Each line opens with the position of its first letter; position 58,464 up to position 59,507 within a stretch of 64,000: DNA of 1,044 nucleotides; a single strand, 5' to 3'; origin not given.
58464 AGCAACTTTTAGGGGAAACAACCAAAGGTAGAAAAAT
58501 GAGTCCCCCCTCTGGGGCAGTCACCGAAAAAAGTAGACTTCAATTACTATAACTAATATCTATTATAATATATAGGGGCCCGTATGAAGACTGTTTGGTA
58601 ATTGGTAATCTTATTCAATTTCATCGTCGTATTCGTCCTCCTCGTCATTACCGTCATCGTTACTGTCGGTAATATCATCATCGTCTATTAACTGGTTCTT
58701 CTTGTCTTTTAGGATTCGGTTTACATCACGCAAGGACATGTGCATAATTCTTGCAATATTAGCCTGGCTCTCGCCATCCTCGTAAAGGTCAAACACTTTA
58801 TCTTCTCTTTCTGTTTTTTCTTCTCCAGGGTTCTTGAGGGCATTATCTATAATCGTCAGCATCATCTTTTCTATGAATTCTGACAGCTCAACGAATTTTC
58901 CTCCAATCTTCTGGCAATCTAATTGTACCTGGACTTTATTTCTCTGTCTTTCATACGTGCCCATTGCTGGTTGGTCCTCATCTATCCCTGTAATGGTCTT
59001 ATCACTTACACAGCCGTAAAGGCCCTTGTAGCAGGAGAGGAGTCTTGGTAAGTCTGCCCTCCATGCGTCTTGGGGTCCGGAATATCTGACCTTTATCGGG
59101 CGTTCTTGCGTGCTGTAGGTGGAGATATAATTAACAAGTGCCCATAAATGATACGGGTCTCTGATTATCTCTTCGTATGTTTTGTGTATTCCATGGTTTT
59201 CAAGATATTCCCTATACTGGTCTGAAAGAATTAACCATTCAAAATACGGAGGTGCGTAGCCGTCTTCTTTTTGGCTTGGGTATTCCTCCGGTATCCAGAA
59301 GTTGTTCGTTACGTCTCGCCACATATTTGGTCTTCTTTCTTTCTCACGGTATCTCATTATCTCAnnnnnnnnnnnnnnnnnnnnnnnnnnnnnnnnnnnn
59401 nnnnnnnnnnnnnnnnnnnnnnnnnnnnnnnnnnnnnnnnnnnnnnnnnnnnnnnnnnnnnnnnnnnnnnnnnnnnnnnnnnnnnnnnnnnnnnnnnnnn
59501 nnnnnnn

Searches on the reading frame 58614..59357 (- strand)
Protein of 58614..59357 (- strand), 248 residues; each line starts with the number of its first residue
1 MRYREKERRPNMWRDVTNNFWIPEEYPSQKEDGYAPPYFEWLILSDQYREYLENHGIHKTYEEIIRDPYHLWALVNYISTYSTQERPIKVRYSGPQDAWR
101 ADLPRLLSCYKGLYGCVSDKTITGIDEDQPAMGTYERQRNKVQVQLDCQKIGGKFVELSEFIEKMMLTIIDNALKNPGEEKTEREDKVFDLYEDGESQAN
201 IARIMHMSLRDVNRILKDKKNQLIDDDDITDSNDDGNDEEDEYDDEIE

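Call 3: search_protein_families(library=pfam, proteins=[window:58614-59357:-], max_evalue=1)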
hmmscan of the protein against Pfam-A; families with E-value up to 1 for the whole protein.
window:58614-59357:- (248 aa): 6 families
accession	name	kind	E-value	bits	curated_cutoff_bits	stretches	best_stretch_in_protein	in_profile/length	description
PF08281.18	Sigma70_r4_2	-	0.0035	17.4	25.7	1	183-214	13-45/54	Sigma-70, region 4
PF04218.19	CENP-B_N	-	0.008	16.2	21.2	1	191-221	18-48/53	CENP-B N-terminal DNA-binding domain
PF00196.25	GerE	-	0.023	14.8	23.5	1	182-213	4-35/57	Bacterial regulatory proteins, luxR family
PF13551.12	HTH_29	-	0.038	14.5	28.1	1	191-218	7-35/64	Winged helix-turn helix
PF04545.22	Sigma70_r4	-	0.058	13.4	24.1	1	182-217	6-42/50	Sigma-70, region 4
PF13384.12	HTH_23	-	0.099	12.9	24.6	1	188-218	10-40/50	Homeodomain-like domain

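Call 15: search_protein_families(library=phrogs, proteins=[window:58614-59357:-], max_evalue=0.01)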
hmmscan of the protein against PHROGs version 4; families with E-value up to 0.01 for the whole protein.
window:58614-59357:- (248 aa): 0 families

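Call 16: search_protein_families(library=ncbifam, proteins=[window:58614-59357:-], max_evalue=0.01)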
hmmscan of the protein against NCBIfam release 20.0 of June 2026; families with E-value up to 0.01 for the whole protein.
window:58614-59357:- (248 aa): 2 families
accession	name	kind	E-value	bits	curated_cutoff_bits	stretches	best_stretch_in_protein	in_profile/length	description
NF040595.1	HTH_Cbp1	equivalog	0.0014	18.6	140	1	183-223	3-43/135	CRISPR DNA repeat-binding protein Cbp1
TIGR02937.1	sigma70-ECF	superfamily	0.0027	17.3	42.9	1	73-223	59-161/165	sigma-70 family RNA polymerase sigma factor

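Call 81: search_protein_families(library=padloc, proteins=[window:58614-59357:-], max_evalue=0.01)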
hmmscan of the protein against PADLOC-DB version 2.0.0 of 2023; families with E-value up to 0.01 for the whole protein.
window:58614-59357:- (248 aa): 0 families
